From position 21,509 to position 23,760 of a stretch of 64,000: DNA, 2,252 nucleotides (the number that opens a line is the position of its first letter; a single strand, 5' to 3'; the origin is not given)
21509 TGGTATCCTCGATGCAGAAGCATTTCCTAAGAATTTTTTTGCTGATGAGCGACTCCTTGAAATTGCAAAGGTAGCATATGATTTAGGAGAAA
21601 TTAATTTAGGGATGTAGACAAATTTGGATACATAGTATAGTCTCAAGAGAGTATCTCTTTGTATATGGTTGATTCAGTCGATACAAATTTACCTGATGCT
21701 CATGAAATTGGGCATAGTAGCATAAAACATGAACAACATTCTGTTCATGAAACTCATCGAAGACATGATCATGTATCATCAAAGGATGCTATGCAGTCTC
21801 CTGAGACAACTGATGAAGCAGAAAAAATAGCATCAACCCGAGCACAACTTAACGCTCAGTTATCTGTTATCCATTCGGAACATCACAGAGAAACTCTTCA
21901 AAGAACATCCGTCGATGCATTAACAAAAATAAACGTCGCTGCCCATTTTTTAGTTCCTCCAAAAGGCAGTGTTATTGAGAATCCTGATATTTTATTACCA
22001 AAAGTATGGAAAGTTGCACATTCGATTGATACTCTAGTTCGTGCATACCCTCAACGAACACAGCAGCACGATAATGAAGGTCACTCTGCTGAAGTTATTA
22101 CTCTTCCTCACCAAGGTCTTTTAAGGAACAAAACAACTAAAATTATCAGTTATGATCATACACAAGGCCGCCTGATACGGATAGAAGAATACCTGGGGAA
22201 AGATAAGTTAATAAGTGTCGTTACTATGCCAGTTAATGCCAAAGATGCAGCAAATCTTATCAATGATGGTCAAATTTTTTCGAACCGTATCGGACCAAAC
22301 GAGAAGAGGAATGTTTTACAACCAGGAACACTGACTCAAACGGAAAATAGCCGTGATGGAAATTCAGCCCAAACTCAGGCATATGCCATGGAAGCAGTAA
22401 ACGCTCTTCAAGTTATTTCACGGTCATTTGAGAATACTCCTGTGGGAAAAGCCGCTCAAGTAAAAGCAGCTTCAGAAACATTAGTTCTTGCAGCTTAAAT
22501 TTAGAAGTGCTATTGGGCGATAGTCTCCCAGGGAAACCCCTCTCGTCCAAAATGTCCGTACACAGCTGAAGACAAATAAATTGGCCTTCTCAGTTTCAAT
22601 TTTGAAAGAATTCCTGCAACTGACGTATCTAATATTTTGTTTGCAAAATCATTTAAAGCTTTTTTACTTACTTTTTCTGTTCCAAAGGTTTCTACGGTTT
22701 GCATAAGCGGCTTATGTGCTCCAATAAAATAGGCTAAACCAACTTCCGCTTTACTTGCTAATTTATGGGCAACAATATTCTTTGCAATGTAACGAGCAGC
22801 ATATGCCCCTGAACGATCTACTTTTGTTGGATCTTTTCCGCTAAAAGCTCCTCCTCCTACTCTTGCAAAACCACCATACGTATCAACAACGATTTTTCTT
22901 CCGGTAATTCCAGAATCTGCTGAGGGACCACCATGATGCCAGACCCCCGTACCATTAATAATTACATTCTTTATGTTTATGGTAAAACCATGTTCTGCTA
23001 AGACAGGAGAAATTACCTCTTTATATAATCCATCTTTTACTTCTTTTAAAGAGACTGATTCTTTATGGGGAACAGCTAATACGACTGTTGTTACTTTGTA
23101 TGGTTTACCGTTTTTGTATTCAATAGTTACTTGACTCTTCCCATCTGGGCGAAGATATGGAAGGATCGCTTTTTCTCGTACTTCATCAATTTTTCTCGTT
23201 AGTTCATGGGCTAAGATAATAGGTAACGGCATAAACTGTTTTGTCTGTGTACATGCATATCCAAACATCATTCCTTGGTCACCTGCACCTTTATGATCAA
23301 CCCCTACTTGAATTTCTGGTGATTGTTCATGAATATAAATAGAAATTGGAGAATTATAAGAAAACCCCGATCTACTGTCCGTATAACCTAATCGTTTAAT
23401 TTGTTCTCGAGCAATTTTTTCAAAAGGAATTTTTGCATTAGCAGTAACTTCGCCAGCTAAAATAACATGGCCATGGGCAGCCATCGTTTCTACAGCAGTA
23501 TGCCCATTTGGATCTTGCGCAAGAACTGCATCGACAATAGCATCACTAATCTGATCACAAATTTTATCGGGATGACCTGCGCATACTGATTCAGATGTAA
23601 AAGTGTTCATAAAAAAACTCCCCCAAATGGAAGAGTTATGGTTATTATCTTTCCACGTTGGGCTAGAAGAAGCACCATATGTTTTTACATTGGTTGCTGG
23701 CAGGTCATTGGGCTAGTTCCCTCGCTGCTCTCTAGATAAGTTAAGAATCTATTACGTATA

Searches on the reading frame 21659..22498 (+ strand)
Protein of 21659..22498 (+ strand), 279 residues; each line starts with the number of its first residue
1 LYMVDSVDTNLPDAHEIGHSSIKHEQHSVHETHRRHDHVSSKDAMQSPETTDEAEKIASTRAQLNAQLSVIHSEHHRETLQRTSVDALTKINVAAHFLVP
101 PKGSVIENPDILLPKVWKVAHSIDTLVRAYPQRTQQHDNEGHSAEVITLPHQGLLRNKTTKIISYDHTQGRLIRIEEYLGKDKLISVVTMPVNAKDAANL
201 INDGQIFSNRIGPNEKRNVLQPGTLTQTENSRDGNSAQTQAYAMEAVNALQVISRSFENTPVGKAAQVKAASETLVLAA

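Call 9: search_protein_families(library=pfam, proteins=[window:21659-22498:+])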
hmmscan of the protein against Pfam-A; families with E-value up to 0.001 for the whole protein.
window:21659-22498:+ (279 aa): 0 families

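Call 12: search_protein_families(library=ncbifam, proteins=[window:21659-22498:+], max_evalue=0.01)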
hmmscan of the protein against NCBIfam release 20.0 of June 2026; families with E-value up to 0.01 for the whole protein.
window:21659-22498:+ (279 aa): 0 families

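Call 45: search_protein_families(library=pfam, proteins=[window:21659-22498:+], max_evalue=1)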
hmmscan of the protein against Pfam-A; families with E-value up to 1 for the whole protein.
window:21659-22498:+ (279 aa): 1 family
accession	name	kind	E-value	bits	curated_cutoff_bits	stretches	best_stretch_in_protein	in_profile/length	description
PF20893.2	DUF6845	-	0.15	12.7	27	1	179-217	40-79/149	Domain of unknown function (DUF6845)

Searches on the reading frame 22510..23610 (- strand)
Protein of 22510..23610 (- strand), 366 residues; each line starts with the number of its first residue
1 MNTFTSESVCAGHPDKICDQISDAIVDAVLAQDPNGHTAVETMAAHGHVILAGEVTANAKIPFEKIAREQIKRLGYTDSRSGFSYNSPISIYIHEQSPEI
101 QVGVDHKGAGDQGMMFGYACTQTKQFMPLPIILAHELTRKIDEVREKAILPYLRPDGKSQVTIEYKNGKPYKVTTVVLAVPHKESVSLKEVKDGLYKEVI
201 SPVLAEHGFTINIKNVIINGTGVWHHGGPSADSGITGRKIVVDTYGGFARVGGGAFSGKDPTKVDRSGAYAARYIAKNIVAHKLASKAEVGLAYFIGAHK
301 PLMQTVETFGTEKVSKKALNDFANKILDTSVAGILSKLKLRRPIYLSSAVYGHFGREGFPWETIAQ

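Call 9: search_protein_families(library=pfam, proteins=[window:22510-23610:-])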
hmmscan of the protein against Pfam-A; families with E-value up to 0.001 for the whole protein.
window:22510-23610:- (366 aa): 3 families
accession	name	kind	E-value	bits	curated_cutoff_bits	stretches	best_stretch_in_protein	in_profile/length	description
PF02773.21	S-AdoMet_synt_C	-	2e-57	193.5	25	1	227-362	2-137/138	S-adenosylmethionine synthetase, C-terminal domain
PF02772.21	S-AdoMet_synt_M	-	4e-41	140.3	29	1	107-222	2-118/120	S-adenosylmethionine synthetase, central domain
PF00438.25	S-AdoMet_synt_N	-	4e-35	120.7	33.1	1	3-98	3-99/99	S-adenosylmethionine synthetase, N-terminal domain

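Call 12: search_protein_families(library=ncbifam, proteins=[window:22510-23610:-], max_evalue=0.01)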
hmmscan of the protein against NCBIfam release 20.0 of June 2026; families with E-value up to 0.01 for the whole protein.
window:22510-23610:- (366 aa): 1 family
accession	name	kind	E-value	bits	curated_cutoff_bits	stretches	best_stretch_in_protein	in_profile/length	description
TIGR01034.1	metK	equivalog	3.2e-141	470.7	309.4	1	3-364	1-367/377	methionine adenosyltransferase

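Call 56: list_cluster_members(proteins=[P0001, P0037, window:22510-23610:-])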
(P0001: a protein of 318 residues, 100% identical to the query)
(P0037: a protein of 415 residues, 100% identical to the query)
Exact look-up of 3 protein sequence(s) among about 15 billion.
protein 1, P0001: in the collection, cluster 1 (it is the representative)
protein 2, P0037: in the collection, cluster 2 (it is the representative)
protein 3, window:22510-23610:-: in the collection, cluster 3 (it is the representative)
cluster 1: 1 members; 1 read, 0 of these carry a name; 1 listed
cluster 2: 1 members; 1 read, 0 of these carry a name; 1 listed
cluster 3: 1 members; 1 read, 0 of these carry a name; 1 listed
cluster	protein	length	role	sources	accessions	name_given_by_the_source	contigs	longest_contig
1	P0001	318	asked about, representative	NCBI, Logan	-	-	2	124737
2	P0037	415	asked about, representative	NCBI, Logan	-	-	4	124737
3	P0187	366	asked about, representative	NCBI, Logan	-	-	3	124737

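Call 72: find_homologous_proteins(query=window:22510-23610:-, max_evalue=1e-100)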
Query window:22510-23610:- (366 aa): 7701 proteins with E <= 1e-100 among 8000 candidates; the best 120 are listed.
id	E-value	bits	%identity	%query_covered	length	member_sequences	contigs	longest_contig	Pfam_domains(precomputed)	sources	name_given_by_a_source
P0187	1.3e-243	825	100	100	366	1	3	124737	PF00438.26,PF02772.22,PF02773.22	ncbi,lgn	-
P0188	4.3e-237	804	59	85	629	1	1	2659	PF00438.26,PF02772.22,PF02773.22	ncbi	-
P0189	1.4e-206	704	82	99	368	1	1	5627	PF00438.26,PF02772.22,PF02773.22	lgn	-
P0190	3.1e-206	703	82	99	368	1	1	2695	PF00438.26,PF02772.22,PF02773.22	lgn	-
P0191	1.9e-205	700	83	100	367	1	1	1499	PF00438.26,PF02772.22,PF02773.22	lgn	-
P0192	5.2e-202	689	81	99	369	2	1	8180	PF00438.26,PF02772.22,PF02773.22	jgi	-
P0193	5.3e-200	682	85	97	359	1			PF00438.26,PF02772.22,PF02773.22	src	-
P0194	8.4e-198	675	80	99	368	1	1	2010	PF00438.26,PF02772.22,PF02773.22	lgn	-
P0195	7.6e-196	668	78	100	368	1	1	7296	PF00438.26,PF02772.22,PF02773.22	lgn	-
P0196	1.3e-195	668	78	99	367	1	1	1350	PF00438.26,PF02772.22,PF02773.22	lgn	-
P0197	8.1e-195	665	79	99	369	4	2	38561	PF00438.26,PF02772.22,PF02773.22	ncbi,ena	-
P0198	3.4e-194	663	79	99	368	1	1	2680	PF00438.26,PF02772.22,PF02773.22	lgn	-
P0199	1.5e-193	661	80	99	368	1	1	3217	PF00438.26,PF02772.22,PF02773.22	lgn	-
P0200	3.3e-193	660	78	100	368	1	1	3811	PF00438.26,PF02772.22,PF02773.22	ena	-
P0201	2.1e-192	657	79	99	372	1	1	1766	PF00438.26,PF02772.22,PF02773.22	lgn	-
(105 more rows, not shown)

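Call 73: find_encoding_contigs(protein=P0197, flank=10000, max_places=2)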
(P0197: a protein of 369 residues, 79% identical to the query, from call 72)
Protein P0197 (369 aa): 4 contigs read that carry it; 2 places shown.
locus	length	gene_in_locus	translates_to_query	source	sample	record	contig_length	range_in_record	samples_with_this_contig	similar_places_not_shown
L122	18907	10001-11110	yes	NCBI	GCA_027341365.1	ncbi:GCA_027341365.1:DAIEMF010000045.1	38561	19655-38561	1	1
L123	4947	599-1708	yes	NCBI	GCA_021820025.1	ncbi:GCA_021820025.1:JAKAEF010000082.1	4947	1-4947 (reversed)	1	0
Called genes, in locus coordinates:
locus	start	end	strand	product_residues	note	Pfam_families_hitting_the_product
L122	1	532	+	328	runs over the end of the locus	PF13793:Pribosyltran_N, PF00156:Pribosyltran, PF14681:UPRTase (weak), PF14572:Pribosyl_synth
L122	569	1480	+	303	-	PF13793:Pribosyltran_N, PF00156:Pribosyltran, PF14572:Pribosyl_synth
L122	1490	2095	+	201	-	PF21176:RecR_HhH, PF02132:RecR_ZnF (weak), PF01751:Toprim, PF13662:Toprim_4, PF21175:RecR_C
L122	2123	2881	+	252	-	PF05116:S6PP (faint), PF08282:Hydrolase_3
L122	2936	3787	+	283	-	PF00892:EamA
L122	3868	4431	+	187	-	PF01467:CTP_transf_like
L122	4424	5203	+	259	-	PF02540:NAD_synthase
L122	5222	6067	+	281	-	-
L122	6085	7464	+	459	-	PF01406:tRNA-synt_1e, PF01921:tRNA-synt_1f (weak), PF00133:tRNA-synt_1 (weak), PF09334:tRNA-synt_1g, PF09190:DALR_2 (weak)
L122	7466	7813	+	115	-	PF12172:zf-ChsH2 (weak), PF13248:Zn_ribbon_3 (weak), PF13240:Zn_Ribbon_1 (weak)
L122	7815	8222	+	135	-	PF01878:EVE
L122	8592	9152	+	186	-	PF07681:DoxX (weak)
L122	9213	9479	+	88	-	-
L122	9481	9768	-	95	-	-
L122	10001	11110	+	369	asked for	PF00438:S-AdoMet_synt_N, PF02772:S-AdoMet_synt_M, PF02773:S-AdoMet_synt_C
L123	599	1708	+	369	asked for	PF00438:S-AdoMet_synt_N, PF02772:S-AdoMet_synt_M, PF02773:S-AdoMet_synt_C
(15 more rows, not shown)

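Call 74: find_encoding_contigs(protein=P0192, flank=10000, max_places=2)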
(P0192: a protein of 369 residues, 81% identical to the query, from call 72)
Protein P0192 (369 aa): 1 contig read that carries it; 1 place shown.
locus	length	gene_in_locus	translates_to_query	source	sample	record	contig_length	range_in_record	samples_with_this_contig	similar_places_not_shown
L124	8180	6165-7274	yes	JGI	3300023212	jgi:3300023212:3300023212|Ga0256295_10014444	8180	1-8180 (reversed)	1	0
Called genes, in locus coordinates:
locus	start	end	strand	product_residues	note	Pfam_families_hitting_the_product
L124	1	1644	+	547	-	?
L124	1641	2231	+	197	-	-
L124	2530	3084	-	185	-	-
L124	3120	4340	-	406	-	-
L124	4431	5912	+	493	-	PF07963:N_methyl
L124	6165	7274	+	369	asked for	PF00438:S-AdoMet_synt_N, PF02772:S-AdoMet_synt_M, PF02773:S-AdoMet_synt_C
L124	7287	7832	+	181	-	PF01063:Aminotran_4 (weak)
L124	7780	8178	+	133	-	?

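Call 75: find_encoding_contigs(protein=P0189, flank=10000, max_places=2)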
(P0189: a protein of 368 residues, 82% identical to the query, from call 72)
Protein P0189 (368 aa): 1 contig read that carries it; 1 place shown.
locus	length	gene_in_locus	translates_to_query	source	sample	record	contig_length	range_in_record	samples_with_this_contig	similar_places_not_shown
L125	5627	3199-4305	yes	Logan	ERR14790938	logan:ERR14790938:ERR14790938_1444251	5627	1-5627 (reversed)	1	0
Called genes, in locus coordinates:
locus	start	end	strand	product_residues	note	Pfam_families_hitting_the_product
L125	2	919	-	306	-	?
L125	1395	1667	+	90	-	-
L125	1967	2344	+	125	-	-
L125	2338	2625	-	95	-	-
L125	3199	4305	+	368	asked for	PF00438:S-AdoMet_synt_N, PF02772:S-AdoMet_synt_M, PF02773:S-AdoMet_synt_C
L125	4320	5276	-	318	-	-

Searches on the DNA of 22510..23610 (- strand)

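Call 76: search_with_rna_model(model_id=R1, sources=[L122, L123, L124, L125], max_evalue=1)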
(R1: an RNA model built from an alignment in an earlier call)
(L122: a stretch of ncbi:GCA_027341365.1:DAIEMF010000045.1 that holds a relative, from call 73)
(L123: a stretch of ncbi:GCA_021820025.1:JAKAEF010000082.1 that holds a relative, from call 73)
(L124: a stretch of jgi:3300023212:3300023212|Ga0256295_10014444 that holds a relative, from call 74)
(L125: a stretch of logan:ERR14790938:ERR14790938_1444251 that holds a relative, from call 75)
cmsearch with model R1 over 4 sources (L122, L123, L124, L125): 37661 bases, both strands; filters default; matches with E-value up to 1: 6.
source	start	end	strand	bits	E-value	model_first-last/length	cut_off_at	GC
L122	13663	13765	-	105.1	1.2e-25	1-102/102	no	0.5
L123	4261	4363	-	105.1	1.2e-25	1-102/102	no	0.5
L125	3065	3164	+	58.4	2e-13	1-102/102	no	0.45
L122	9873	9959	+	40.5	9e-09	1-102/102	no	0.47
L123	471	557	+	40.5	9e-09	1-102/102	no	0.47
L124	5987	6165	+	26.8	3.4e-05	1-102/102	no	0.49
